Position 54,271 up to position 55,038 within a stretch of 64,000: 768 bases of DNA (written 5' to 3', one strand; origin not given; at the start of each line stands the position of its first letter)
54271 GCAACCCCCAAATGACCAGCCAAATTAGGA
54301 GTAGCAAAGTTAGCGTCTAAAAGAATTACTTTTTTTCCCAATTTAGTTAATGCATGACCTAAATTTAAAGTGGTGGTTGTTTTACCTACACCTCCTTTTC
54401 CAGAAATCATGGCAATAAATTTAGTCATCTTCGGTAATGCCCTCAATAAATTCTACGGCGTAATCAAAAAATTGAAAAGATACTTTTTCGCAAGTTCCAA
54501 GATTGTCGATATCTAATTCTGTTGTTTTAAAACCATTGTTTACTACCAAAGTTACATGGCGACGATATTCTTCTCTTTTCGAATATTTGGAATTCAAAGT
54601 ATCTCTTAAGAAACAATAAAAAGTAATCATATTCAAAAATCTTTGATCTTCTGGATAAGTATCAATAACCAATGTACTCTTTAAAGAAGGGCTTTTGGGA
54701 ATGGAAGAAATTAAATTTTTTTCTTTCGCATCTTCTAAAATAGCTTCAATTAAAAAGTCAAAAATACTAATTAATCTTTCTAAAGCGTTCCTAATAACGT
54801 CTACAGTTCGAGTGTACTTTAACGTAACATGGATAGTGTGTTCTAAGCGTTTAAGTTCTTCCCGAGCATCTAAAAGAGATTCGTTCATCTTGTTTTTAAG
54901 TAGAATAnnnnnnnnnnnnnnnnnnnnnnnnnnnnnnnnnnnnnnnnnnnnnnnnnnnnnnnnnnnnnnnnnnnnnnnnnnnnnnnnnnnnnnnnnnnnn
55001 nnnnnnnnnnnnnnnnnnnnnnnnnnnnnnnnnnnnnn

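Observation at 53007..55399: MinD-like ATPase flanked by a tandem pair of unknown paralogs and two small membrane proteins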

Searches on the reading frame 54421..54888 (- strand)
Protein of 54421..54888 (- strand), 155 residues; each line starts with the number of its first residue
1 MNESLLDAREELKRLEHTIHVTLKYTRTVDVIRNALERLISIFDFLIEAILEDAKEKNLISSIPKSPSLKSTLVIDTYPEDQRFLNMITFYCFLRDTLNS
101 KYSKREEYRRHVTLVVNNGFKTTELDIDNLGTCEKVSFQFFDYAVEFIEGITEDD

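Call 3: search_protein_families(library=pfam, proteins=[window:54421-54888:-], max_evalue=1)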
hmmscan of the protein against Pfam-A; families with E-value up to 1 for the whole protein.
window:54421-54888:- (155 aa): 1 family
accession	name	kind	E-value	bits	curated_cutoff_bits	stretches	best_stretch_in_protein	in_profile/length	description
PF03456.24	uDENN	-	0.077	13.9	22.3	1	74-95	3-24/57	uDENN domain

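Call 5: search_protein_families(library=ncbifam, proteins=[window:54421-54888:-], max_evalue=1)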
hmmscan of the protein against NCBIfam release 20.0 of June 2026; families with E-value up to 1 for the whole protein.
window:54421-54888:- (155 aa): 0 families

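Call 6: find_homologous_proteins(query=window:54421-54888:-, max_evalue=0.01)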
Query window:54421-54888:- (155 aa): 304 proteins with E <= 0.01 among 354 candidates; the best 120 are listed.
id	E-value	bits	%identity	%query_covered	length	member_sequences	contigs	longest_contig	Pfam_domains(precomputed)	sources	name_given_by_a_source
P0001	5.5e-94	330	99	100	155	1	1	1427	-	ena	-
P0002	1.5e-87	309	92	100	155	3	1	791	-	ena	-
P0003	9.5e-86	303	92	100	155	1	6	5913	-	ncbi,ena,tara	tara:strand:+ start:176 stop:643 length:468 start_codon:yes stop_codon:yes gene_type:complete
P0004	1.6e-84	299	91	100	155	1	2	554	-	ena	-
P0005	2.0e-80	286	88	100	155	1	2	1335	-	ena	-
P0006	1.2e-77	277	84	100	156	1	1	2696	-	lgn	-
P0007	2.5e-67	243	77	96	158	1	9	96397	-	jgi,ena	-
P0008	1.0e-64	235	72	100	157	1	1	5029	-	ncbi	-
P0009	2.0e-64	234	75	97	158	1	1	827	-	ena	-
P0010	4.0e-64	233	72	100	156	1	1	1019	-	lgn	-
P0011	5.9e-64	232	70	100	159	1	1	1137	-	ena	-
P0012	1.0e-62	228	70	100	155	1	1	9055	-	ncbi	ncbi:MAG: hypothetical protein ABIA37_00155 [Candidatus Woesearchaeota archaeon]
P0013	5.8e-62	226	68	100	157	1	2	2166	-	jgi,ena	-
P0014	6.4e-62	226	70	100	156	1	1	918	-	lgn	-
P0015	2.3e-61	224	68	100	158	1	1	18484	-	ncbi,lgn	-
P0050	1.3e-47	179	57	100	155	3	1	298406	-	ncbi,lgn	-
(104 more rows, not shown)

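Call 12: search_solved_structures(query=A1, max_evalue=10)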
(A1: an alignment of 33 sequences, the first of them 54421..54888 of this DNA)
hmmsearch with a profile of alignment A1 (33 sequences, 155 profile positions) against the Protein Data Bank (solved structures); distinct sequences matched with E-value up to 10: 6.
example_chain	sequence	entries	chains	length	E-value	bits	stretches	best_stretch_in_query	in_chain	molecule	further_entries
9pdp_A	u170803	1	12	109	0.062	16.6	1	62-130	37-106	Portal protein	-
3uv5_A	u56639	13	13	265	0.11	15.8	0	86-119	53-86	Transcription initiation factor TFIID subunit 1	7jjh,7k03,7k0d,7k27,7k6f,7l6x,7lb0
1eqf_A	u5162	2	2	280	0.15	15.4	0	86-119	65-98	RNA POLYMERASE II TRANSCRIPTION INITIATION FACTOR | Transcription initiation factor TFIID subunit 1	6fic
3aad_A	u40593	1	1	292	0.16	15.3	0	86-119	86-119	Transcription initiation factor TFIID subunit 1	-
5gai_A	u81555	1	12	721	0.23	14.7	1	63-135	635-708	Portal protein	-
3lj5_A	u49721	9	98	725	0.24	14.7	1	63-135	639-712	Portal protein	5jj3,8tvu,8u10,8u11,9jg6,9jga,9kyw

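Call 18: find_encoding_contigs(protein=P0050, flank=6000, max_places=3)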
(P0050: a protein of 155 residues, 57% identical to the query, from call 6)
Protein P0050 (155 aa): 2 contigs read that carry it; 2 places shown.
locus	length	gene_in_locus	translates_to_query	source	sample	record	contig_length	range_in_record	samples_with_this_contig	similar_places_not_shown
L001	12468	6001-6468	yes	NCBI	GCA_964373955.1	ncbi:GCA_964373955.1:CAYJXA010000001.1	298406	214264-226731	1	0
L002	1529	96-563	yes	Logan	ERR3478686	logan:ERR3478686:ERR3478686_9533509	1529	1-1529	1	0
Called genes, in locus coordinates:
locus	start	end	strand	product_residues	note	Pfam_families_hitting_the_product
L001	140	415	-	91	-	PF05239:PRC (weak)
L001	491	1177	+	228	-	PF01963:TraB_PrgY_gumN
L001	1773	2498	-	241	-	PF01978:TrmB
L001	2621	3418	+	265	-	-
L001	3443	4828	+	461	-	PF00391:PEP-utilizers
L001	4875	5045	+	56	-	PF03911:Sec61_beta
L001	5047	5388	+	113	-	PF01849:NAC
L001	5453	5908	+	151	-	-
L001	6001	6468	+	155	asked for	-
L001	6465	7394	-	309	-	PF01636:APH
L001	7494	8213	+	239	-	PF00142:Fer4_NifH (faint), PF01656:CbiA, PF02374:ArsA_ATPase (faint), PF06564:CBP_BcsQ, PF09140:MipZ, PF10609:ParA, PF13614:AAA_31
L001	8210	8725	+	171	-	-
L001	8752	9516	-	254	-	PF08538:DUF1749, PF12146:Hydrolase_4, PF20434:BD-FAE (weak), PF00561:Abhydrolase_1 (weak), PF12697:Abhydrolase_6, PF20408:Abhydrolase_11 (faint), PF00326:Peptidase_S9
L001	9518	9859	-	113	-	PF00892:EamA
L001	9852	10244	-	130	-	-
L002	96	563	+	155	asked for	-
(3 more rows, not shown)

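Call 19: find_related_loci(query=A1, collection=genome_contigs, flank=8000)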
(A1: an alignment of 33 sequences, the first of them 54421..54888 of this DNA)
Query A1 (155 aa) in genome_contigs; peptide patterns used: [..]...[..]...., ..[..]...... (x = any residue, [..] = any of these).
599 stretches matched a pattern (row limit reached: there are more); 553 encode a relative of the query (tblastn E <= 1e-3); the best 80 are kept; 80 distinct loci.
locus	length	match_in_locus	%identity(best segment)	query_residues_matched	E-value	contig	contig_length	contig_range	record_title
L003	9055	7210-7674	70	1-155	8e-70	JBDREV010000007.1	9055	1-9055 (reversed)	MAG: Candidatus Woesearchaeota archaeon isolate MEGAHIT-group-1.331 k141_1801481, whole genome shotgun sequence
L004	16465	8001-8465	59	1-155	2e-56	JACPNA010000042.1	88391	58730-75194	MAG: Candidatus Woesearchaeota archaeon isolate NC_groundwater_563_Ag_S-0.1um_35_31 S35_SO-1_scaffold_403327, whole geno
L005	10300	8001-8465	59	1-155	4e-56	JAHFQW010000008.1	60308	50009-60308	MAG: archaeon isolate nzgw56 NODE_238_length_60309_cov_4.911128, whole genome shotgun sequence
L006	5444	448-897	59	1-150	6e-56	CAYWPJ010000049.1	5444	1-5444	MAG TPA_asm: uncultured Methanosarcinales archaeon isolate binchicken_co266_71 genome assembly, contig: NODE_35646_lengt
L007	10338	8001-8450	59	1-150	3e-54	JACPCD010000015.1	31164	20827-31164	MAG: Candidatus Woesearchaeota archaeon isolate NC_groundwater_274_Ag_S-0.2um_44_14 S5_GD2017_2_S2_scaffold_1083, whole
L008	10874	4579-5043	57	1-155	3e-54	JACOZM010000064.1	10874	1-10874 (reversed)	MAG: Candidatus Woesearchaeota archaeon isolate NC_groundwater_205_Ag_S-0.1um_36_6 S4_GD2017_2_S1_scaffold_4141, whole g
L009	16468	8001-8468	58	1-155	7e-54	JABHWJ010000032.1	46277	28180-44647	MAG: Candidatus Woesearchaeota archaeon isolate SI047_bin129 k141_1054909, whole genome shotgun sequence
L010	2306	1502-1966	56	1-155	2e-54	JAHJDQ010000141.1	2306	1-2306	MAG: Nanoarchaeota archaeon isolate Modern_marine.mb.67 Modern_marine.mb.67_k141_1853517, whole genome shotgun sequence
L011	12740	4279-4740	55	2-155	4e-53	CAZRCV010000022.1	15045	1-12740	MAG TPA_asm: uncultured Methanosarcinales archaeon isolate SRP269290_co2_422 genome assembly, contig: NODE_4449_length_1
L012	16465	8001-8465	55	1-155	9e-53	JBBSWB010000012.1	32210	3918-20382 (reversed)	MAG: Nanoarchaeota archaeon isolate H41-bin204_1 H41_bin204_1_000000000012, whole genome shotgun sequence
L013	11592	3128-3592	56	1-155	2e-52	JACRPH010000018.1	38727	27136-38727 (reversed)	MAG: Candidatus Woesearchaeota archaeon isolate NC_groundwater_1982_Pr3_S-0.2um_39_12 scaffold_105336, whole genome shot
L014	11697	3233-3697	55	1-155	2e-52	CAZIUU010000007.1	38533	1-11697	MAG TPA_asm: uncultured Methanosarcinales archaeon isolate binchicken_co251_991 genome assembly, contig: NODE_1460_lengt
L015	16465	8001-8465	55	1-155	2e-52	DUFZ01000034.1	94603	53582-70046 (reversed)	MAG TPA_asm: Candidatus Woesearchaeota archaeon isolate UBA10194 contig_23833, whole genome shotgun sequence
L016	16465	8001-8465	55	1-155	2e-52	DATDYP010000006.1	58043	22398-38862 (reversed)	MAG TPA_asm: Candidatus Nanoarchaeia archaeon isolate SMAG_U8168 k141_38176, whole genome shotgun sequence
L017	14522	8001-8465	56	1-155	4e-52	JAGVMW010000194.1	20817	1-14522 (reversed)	MAG: archaeon isolate DeMMO3_35 c_000000070221, whole genome shotgun sequence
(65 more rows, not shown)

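Call 25: search_protein_representatives(alignment_id=A1)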
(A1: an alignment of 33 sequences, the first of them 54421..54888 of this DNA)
Query: 33 sequences, 155 profile positions. Proteins with E-value up to 0.001 (for the whole library): 392; up to 1e-10: 273; up to 1e-30: 67. The best 150 are listed.
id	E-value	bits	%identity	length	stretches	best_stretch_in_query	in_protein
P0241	1.8e-72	258.8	-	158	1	2-155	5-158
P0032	1.6e-67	242.7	-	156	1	1-155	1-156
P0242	1.7e-58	213.4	-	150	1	1-148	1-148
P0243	1.8e-42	161.3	-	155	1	1-154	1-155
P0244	2.7e-41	157.5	-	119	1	1-100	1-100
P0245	4.5e-41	156.8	-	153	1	3-151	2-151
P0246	4.7e-41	156.7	-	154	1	1-154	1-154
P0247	1.1e-40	155.6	-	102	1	2-95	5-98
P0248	1.1e-40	155.6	-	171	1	1-151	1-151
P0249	2.8e-40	154.2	-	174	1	1-151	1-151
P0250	8.7e-40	152.6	-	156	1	1-155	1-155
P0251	2.0e-39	151.4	-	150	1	4-148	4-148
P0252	5.0e-39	150.1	-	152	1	1-146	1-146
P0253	6.0e-39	149.9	-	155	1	1-154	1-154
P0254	6.8e-39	149.7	-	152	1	1-150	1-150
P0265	1.4e-35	138.9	-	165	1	1-151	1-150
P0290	6.2e-33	130.3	-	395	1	3-153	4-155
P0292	1.4e-32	129.2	-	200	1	1-151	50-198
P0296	4.3e-32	127.6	-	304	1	6-153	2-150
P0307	1.4e-30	122.7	-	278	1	1-148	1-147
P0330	4.1e-28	114.7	-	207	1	3-141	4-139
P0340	4.6e-27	111.3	-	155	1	3-153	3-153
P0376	9.8e-24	100.5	-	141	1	1-145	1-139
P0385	7.3e-22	94.4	-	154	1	1-152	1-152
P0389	1.9e-21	93.1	-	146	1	9-133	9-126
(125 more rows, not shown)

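Call 26: predict_structure(alignment_id=A1)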
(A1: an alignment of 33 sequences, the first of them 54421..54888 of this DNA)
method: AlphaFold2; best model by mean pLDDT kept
length: 155 residues; sequences in the alignment: 33
mean_pLDDT: 91.6   pTM: 0.86
mean pLDDT of the five models: 91.6, 91.2, 90.3, 90.2, 89.3
residues with pLDDT >= 90: 129; 70-90: 20; 50-70: 4; < 50: 2
segments of 3 or more residues with pLDDT < 50: none
pLDDT, mean of each block of 10 residues (from residue 1): 93 95 89 96 97 96 94 94 94 94 83 88 92 96 93 50
secondary structure, 60 per line:
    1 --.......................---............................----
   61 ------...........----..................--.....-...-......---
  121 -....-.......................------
elements in order: H3-25 H29-56 H67-77 H82-99 E102-106 E112-117 E122-125 H127-149

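Call 31: search_protein_families(library=pfam, proteins=[P0290, P0296, P0307, P0292, P0330, P0389, P0385, P0376], max_evalue=0.1)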
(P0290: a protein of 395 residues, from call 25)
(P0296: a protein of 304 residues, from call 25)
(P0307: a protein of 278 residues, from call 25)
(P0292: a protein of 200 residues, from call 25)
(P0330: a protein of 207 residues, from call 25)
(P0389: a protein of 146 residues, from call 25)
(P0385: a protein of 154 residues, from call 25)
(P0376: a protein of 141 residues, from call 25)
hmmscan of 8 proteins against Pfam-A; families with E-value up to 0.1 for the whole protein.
P0290 (395 aa): 0 families

P0296 (304 aa): 0 families

P0307 (278 aa): 0 families

P0292 (200 aa): 0 families

P0330 (207 aa): 0 families

P0389 (146 aa): 0 families

P0385 (154 aa): 0 families

P0376 (141 aa): 1 family
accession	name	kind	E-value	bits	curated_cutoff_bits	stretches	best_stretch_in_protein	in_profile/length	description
PF09351.15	DUF1993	-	0.018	15.5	23.4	0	85-141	89-145/161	Domain of unknown function (DUF1993)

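Call 34: list_cluster_members(proteins=[P0290, P0296, P0307, P0385, P0376, P0389, P0330, P0243, P0265, P0340])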
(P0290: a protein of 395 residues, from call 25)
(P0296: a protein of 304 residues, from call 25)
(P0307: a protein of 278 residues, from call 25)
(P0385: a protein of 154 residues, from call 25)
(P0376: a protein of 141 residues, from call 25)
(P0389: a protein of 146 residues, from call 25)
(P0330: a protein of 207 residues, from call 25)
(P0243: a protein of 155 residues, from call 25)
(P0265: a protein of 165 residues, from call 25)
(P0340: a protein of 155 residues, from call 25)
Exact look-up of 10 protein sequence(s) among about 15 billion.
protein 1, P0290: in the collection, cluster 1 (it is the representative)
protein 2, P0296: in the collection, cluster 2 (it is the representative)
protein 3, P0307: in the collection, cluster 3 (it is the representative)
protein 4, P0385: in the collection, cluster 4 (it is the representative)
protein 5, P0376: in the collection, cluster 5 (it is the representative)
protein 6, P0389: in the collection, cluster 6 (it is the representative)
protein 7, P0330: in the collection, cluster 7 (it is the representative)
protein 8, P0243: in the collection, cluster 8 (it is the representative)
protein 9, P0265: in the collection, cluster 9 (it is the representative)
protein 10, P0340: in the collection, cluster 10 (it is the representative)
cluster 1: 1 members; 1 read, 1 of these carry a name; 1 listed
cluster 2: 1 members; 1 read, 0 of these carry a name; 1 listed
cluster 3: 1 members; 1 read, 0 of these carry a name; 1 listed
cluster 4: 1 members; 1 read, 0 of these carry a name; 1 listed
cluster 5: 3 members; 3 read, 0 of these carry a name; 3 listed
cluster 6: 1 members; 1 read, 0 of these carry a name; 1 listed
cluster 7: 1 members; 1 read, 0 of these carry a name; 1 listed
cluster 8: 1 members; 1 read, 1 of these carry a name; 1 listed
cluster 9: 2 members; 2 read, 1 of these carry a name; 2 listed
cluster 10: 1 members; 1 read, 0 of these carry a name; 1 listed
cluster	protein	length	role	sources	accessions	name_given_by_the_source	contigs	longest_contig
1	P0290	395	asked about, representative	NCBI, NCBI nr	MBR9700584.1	hypothetical protein GOV11_01840 [Candidatus Woesearchaeota archaeon] | hypothetical protein [Candidatus Woesearchaeota archaeon]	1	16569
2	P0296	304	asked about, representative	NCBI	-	-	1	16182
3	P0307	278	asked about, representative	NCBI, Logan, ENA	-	-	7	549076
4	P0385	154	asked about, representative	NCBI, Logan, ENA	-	-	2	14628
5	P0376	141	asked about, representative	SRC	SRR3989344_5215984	-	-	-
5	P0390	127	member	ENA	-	-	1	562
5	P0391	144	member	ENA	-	-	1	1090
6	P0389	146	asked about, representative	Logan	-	-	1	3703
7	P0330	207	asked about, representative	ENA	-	-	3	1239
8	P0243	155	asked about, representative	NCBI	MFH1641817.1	MAG: hypothetical protein ABIC04_02870 [Nanoarchaeota archaeon]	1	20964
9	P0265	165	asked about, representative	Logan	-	-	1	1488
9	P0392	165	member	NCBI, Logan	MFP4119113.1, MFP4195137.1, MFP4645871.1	MAG: hypothetical protein ACLFTH_03600 [Candidatus Woesearchaeota archaeon]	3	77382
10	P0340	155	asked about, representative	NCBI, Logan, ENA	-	-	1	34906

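Call 35: find_encoding_contigs(protein=P0307, flank=8000, max_places=2)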
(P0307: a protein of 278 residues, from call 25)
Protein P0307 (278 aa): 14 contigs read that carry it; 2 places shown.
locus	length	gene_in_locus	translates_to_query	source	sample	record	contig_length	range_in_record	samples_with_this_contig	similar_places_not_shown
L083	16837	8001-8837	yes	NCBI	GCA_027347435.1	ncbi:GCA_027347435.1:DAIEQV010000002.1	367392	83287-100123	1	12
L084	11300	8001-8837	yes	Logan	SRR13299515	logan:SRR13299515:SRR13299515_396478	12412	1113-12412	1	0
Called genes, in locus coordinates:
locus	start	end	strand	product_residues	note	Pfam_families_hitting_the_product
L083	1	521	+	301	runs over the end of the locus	PF04014:MazE_antitoxin (faint)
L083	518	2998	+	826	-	PF00069:Pkinase (faint)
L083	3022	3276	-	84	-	-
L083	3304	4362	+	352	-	-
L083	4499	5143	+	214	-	PF00702:Hydrolase, PF13419:HAD_2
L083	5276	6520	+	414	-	PF00512:HisKA, PF02518:HATPase_c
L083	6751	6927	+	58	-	PF03911:Sec61_beta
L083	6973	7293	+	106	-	PF01849:NAC, PF19026:UBA_HYPK (weak)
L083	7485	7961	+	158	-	-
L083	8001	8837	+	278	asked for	-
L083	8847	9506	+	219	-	PF01656:CbiA, PF06564:CBP_BcsQ (weak), PF10609:ParA (weak), PF13614:AAA_31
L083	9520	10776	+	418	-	PF01170:UPF0020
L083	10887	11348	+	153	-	PF26602:HVO_2718_N (weak), PF24250:HVO_2718 (weak), PF12844:HTH_19 (weak), PF01381:HTH_3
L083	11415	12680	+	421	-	PF13506:Glyco_transf_21, PF03142:Chitin_synth_2 (faint), PF00535:Glycos_transf_2, PF10111:Glyco_tranf_2_2, PF13641:Glyco_tranf_2_3, PF01644:Chitin_synth_1 (faint), PF13632:Glyco_trans_2_3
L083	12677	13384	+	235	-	-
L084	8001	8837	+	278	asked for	-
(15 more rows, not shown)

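Call 36: find_encoding_contigs(protein=P0385, flank=8000, max_places=2)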
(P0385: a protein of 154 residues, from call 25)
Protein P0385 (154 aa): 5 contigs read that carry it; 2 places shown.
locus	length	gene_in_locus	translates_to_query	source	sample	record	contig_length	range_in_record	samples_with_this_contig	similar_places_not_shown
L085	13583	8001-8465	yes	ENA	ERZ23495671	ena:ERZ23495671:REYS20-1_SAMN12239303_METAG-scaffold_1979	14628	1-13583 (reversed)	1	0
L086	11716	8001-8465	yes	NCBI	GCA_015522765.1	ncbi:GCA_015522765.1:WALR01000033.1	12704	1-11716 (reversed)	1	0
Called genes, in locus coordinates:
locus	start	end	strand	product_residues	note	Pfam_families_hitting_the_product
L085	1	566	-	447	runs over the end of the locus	-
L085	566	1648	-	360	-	PF05013:FGase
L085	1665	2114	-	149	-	PF00383:dCMP_cyt_deam_1, PF14437:MafB19-deam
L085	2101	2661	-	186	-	PF13238:AAA_18, PF13207:AAA_17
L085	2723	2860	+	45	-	-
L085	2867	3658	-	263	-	PF01896:DNA_primase_S (faint)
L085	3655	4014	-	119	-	PF14251:PterinBD-DUF4346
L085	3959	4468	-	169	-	PF22811:Zn_ribbon_NrdR, PF03477:ATP-cone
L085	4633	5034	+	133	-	-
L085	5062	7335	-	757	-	PF01564:Spermine_synth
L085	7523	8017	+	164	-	-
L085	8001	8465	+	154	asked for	-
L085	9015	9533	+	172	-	-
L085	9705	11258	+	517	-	PF00479:G6PD_N, PF02781:G6PD_C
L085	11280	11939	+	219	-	-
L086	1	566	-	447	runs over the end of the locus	-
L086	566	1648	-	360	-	PF05013:FGase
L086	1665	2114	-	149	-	PF00383:dCMP_cyt_deam_1, PF14437:MafB19-deam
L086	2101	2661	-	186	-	PF13238:AAA_18, PF13207:AAA_17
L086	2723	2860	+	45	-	-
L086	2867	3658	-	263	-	PF01896:DNA_primase_S (faint)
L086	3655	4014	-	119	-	PF14251:PterinBD-DUF4346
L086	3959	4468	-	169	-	PF22811:Zn_ribbon_NrdR, PF03477:ATP-cone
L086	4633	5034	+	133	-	-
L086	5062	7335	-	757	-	PF01564:Spermine_synth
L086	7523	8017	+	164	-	-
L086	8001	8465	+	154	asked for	-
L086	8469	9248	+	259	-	PF01656:CbiA, PF06564:CBP_BcsQ (faint), PF09140:MipZ (faint), PF10609:ParA, PF13614:AAA_31, PF00142:Fer4_NifH (weak)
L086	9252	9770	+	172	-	-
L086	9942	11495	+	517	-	PF00479:G6PD_N, PF02781:G6PD_C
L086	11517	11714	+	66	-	?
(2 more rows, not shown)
